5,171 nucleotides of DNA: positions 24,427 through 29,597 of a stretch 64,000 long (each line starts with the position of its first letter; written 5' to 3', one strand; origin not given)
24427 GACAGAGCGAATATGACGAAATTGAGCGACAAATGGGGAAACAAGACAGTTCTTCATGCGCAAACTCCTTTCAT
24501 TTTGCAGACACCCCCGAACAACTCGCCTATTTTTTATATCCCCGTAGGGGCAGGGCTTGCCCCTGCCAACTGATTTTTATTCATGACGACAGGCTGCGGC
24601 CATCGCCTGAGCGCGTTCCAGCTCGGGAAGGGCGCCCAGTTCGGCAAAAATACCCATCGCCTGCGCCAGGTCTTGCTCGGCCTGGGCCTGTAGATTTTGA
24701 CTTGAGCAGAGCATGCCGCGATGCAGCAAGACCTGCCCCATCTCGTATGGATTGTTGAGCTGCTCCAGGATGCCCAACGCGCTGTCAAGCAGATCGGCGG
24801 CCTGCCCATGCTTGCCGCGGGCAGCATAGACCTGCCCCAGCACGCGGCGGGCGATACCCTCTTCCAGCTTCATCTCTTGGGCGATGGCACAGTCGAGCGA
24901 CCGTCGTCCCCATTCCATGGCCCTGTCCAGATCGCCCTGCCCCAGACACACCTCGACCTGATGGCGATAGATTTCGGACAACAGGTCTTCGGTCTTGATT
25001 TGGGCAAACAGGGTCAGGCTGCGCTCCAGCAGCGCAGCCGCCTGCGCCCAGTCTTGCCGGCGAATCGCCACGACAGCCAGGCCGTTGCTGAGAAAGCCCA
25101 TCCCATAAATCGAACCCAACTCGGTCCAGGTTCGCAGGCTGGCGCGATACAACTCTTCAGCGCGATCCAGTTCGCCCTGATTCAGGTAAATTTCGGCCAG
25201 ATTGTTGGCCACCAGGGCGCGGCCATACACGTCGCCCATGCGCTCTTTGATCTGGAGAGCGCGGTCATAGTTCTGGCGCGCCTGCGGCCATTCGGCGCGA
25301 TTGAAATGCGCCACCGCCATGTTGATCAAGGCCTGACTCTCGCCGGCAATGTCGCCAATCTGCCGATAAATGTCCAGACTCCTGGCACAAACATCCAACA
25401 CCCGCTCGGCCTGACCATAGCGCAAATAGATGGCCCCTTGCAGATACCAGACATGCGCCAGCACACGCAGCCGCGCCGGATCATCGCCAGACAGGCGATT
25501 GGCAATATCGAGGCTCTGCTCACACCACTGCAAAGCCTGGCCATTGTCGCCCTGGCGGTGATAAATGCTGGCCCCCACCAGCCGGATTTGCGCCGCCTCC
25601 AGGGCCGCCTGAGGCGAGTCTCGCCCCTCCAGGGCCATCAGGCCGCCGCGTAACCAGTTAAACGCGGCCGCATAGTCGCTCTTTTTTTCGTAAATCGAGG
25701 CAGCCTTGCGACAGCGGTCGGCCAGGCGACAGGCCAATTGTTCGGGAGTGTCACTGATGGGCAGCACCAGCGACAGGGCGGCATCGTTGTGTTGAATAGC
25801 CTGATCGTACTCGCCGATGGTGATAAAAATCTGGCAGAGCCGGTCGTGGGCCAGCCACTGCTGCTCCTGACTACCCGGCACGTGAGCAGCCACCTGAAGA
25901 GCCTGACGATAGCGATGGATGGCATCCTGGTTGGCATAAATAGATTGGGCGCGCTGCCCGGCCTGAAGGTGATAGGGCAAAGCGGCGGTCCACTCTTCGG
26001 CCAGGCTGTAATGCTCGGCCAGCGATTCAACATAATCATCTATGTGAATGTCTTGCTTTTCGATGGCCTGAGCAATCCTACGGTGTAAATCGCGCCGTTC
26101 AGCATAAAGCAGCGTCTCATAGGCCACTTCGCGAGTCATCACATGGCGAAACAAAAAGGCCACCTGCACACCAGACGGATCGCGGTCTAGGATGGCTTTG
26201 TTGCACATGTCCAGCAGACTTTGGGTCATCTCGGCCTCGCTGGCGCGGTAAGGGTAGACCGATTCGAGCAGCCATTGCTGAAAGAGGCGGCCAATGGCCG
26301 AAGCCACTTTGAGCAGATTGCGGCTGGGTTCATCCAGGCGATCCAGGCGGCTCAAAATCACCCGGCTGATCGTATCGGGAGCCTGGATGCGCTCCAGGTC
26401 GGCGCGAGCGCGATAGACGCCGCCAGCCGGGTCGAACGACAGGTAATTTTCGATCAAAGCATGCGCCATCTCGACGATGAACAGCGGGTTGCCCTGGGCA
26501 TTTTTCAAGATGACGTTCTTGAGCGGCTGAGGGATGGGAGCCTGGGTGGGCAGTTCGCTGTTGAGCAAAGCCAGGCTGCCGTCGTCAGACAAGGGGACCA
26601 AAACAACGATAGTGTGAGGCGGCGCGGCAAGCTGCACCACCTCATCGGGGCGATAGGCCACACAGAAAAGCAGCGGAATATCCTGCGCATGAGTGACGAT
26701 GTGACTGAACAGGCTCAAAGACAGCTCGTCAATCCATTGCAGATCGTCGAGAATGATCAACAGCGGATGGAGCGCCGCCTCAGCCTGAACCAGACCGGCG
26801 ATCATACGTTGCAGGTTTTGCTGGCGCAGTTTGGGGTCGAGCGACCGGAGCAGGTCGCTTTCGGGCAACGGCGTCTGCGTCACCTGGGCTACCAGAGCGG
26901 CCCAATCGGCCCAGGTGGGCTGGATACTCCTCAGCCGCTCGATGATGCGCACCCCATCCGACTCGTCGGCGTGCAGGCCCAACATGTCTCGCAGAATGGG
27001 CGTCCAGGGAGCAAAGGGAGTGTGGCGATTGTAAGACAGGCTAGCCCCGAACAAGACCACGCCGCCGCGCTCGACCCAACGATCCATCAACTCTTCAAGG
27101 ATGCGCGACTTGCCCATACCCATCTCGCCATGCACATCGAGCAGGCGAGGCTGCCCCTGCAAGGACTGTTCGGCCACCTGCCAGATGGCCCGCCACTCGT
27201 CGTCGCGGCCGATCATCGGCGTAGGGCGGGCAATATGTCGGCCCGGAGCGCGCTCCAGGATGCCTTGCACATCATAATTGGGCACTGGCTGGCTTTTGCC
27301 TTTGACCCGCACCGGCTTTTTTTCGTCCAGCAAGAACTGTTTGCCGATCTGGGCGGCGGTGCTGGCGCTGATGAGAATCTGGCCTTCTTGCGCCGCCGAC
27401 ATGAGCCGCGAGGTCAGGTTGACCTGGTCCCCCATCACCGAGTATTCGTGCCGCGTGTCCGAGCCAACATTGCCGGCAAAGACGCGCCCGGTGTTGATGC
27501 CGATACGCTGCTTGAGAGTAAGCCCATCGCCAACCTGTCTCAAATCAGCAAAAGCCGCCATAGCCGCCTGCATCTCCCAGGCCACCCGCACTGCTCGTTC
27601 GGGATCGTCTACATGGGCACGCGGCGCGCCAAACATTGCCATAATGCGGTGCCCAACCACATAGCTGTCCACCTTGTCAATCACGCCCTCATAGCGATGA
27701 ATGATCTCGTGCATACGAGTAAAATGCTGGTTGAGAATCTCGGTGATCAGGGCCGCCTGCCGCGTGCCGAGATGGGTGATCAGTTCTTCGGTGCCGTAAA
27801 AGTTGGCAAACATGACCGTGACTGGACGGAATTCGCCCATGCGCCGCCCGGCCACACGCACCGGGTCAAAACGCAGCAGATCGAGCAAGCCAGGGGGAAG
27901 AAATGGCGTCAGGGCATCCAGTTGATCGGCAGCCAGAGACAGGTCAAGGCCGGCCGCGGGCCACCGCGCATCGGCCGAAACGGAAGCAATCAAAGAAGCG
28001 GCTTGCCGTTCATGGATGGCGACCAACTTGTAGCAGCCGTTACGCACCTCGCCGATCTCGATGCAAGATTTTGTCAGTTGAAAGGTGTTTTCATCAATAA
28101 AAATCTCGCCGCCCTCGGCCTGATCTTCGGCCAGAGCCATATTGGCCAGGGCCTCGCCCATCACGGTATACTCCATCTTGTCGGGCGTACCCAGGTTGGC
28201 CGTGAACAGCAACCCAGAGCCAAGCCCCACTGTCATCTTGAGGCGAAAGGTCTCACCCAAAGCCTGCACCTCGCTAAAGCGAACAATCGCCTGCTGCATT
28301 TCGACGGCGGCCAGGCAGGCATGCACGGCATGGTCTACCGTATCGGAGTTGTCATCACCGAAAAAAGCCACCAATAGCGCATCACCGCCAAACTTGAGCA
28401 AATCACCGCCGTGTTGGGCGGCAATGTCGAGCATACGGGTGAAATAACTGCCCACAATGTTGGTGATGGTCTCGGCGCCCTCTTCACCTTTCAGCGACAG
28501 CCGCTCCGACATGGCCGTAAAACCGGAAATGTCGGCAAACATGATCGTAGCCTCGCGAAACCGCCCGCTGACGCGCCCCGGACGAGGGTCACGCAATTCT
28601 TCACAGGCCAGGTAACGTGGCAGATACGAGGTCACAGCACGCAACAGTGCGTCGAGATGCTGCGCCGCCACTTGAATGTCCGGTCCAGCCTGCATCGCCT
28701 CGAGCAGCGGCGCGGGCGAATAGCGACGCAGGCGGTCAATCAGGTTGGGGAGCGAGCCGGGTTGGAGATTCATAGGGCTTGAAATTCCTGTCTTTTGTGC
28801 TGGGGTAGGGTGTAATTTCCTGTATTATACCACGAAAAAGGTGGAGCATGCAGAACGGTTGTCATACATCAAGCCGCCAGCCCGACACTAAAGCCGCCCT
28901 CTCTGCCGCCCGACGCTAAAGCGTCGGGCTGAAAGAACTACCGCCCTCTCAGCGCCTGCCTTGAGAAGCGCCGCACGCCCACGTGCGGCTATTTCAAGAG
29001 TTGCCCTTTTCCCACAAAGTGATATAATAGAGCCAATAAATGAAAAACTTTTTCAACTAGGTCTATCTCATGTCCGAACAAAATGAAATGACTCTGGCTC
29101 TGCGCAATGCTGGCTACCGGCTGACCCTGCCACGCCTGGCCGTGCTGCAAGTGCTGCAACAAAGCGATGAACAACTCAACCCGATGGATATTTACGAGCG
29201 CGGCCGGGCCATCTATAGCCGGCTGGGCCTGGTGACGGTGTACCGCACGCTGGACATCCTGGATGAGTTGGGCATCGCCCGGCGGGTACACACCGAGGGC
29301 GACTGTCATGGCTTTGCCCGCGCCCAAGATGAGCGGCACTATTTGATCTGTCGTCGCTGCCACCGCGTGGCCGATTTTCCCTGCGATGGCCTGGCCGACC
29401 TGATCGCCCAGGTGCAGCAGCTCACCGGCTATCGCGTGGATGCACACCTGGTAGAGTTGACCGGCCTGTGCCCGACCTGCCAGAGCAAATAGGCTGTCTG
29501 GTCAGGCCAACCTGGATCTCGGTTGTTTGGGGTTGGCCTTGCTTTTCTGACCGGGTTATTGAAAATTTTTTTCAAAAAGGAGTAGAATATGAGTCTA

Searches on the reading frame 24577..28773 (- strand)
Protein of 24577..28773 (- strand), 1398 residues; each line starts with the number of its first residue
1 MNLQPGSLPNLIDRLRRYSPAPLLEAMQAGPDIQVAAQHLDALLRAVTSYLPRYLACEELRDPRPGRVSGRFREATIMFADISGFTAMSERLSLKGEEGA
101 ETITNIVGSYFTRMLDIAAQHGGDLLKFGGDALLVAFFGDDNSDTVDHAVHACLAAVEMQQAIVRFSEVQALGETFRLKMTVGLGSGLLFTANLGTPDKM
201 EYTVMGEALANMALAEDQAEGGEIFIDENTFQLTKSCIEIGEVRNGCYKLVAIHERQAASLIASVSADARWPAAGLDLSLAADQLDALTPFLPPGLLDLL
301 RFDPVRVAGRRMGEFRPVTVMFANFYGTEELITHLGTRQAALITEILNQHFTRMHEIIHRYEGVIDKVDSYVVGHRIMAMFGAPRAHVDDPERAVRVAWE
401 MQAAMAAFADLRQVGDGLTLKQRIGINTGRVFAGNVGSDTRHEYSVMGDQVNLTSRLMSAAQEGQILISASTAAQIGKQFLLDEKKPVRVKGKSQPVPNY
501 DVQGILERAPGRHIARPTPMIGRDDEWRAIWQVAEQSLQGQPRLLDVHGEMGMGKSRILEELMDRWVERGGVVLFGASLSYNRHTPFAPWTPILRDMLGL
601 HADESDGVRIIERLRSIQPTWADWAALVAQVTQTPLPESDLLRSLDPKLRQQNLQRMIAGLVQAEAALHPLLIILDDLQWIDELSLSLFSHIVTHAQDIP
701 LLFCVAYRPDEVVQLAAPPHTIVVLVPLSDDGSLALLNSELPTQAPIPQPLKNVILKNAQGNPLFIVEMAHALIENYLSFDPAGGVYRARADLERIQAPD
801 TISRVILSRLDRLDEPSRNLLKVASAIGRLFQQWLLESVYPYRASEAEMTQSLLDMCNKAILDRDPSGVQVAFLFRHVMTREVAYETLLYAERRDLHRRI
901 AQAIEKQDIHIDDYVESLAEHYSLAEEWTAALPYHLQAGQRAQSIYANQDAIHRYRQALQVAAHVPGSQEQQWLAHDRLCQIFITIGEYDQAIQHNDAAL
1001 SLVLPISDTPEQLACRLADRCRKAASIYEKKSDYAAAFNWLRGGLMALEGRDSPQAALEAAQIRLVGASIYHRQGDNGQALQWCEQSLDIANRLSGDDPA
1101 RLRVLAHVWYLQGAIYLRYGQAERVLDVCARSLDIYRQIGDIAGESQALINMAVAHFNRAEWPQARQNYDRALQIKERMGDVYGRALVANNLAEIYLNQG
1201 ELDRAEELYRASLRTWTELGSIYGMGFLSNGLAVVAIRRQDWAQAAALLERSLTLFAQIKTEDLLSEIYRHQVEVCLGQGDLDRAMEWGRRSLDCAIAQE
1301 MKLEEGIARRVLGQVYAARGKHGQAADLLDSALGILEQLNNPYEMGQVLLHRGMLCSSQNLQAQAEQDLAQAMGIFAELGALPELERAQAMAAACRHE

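Call 26: search_protein_families(library=pfam, proteins=[window:24577-28773:-], max_evalue=0.001)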
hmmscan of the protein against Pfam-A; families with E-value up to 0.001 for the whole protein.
window:24577-28773:- (1398 aa): 13 families
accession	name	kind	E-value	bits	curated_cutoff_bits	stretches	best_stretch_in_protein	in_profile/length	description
PF00211.25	Guanylate_cyc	-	1.5e-40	139.2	21.9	2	314-495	5-175/183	Adenylate and Guanylate cyclase catalytic domain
PF13424.12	TPR_12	-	7.5e-29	100.2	30.1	5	1230-1296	7-75/77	Tetratricopeptide repeat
PF13191.12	AAA_16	-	2.1e-23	84.1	32.6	1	521-703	3-166/167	AAA ATPase domain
PF13374.12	TPR_10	-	5.2e-15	55.3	27.5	1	1187-1218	3-34/42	Tetratricopeptide repeat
PF00515.34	TPR_1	-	1.1e-13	50.8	27.8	0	1190-1213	5-28/34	Tetratricopeptide repeat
PF13176.12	TPR_7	-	2.2e-13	49.6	27.9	0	1191-1215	4-30/36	Tetratricopeptide repeat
PF07719.23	TPR_2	-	1e-12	47.6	27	0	1187-1214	2-29/34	Tetratricopeptide repeat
PF13432.12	TPR_16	-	6.2e-10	39.8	32.7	0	1152-1214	3-59/65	Tetratricopeptide repeat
PF17874.7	TPR_MalT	-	6.5e-10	39.2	45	1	1064-1375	4-309/336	MalT-like TPR region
PF07721.20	TPR_4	-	8.8e-07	29.4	27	0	1308-1330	3-25/26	Tetratricopeptide repeat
PF13181.12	TPR_8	-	8.7e-06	25.9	25.7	0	1190-1213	5-28/34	Tetratricopeptide repeat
PF13401.12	AAA_22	-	1.7e-05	25.6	27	1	543-704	6-121/130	AAA domain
PF10602.15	RPN7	-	0.00033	20.8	29.6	0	1171-1259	21-106/174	26S proteasome subunit RPN7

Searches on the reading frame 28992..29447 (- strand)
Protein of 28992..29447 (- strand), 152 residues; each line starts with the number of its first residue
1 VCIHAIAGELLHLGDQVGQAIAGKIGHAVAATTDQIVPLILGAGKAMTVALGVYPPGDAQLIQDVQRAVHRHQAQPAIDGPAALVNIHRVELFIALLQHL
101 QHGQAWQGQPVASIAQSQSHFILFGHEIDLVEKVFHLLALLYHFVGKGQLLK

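Call 45: search_protein_families(library=pfam, alignment_id=A5, max_evalue=0.00001)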
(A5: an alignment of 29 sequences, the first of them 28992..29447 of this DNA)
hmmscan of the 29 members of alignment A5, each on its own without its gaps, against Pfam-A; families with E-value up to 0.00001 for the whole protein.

A. member 1, window:28992-29447:- (152 aa): 0 families

B. families by the number of members that match (of 29 scanned): 39 families (the first 25 are shown)
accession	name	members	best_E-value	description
PF03724.22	META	2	3.3e-49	META domain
PF09194.16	Endonuc-BsobI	1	3.9e-159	Restriction endonuclease BsobI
PF01297.22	ZnuA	1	1.1e-84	Zinc-uptake complex component A periplasmic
PF00950.22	ABC-3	1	6.4e-77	ABC 3 transport family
PF07726.17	AAA_3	1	2.3e-65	ATPase family associated with various cellular activities (AAA)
PF01073.25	3Beta_HSD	1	1.2e-59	3-beta hydroxysteroid dehydrogenase/isomerase family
PF00501.34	AMP-binding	1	2.4e-50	AMP-binding enzyme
PF01370.27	Epimerase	1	2.3e-38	NAD dependent epimerase/dehydratase family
PF00005.33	ABC_tran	1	5.5e-30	ABC transporter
PF00072.30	Response_reg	1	2.4e-25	Response regulator receiver domain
PF01229.23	Glyco_hydro_39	1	1.5e-20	Glycosyl hydrolases family 39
PF00196.25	GerE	1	2.2e-20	Bacterial regulatory proteins, luxR family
PF16363.11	GDP_Man_Dehyd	1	2.1e-19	GDP-mannose 4,6 dehydratase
PF00383.29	dCMP_cyt_deam_1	1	4.9e-19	Cytidine and deoxycytidylate deaminase zinc-binding region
PF14437.12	MafB19-deam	1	2.1e-17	MafB19-like deaminase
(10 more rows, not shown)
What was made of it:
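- Checked: The call 45 list is cut at 25 families.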
